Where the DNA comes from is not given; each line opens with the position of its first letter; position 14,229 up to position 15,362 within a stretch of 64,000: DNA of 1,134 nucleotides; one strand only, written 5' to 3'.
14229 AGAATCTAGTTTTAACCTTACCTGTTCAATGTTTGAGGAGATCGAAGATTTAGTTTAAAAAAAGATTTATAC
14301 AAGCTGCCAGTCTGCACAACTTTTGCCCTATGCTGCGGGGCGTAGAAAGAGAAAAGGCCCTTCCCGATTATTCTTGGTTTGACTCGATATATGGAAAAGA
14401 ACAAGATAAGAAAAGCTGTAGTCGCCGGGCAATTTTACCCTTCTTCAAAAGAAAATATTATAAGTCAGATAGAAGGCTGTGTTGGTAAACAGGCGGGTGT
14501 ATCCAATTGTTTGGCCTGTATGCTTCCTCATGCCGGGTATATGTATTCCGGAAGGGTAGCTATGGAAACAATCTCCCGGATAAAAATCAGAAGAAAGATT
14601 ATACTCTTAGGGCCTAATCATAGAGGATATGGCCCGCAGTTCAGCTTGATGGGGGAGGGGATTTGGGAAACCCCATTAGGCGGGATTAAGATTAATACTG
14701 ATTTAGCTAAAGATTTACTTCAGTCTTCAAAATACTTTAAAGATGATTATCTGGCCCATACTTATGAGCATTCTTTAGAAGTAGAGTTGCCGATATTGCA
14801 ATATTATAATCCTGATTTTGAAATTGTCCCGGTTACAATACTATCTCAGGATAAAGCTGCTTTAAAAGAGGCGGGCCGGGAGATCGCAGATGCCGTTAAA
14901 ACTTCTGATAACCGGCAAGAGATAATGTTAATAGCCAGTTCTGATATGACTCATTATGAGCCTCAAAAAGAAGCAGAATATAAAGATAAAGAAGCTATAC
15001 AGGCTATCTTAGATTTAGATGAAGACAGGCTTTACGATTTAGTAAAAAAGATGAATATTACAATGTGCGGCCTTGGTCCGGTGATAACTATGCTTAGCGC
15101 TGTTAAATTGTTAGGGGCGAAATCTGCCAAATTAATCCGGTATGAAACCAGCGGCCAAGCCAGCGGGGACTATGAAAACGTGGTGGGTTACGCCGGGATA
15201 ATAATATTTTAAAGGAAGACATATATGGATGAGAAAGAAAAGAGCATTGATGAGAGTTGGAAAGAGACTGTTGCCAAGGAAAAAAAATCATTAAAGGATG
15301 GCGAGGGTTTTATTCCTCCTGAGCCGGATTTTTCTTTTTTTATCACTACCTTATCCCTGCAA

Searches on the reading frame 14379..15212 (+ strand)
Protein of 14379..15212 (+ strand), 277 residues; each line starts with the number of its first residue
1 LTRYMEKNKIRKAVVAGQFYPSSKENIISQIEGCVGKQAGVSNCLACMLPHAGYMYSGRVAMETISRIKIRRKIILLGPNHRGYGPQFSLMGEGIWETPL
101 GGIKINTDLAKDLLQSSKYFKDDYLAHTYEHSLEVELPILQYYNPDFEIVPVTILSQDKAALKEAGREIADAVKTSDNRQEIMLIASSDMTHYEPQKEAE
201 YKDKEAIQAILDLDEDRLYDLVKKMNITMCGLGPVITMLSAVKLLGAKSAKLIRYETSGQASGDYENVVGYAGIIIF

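Call 56: search_protein_families(library=pfam, proteins=[window:14379-15212:+], max_evalue=0.0001)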
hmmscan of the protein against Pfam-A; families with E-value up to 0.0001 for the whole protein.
window:14379-15212:+ (277 aa): 1 family
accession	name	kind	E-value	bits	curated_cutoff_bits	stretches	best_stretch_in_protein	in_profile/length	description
PF01875.22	Memo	-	3.5e-75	253.1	27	1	13-274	2-268/269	Memo-like protein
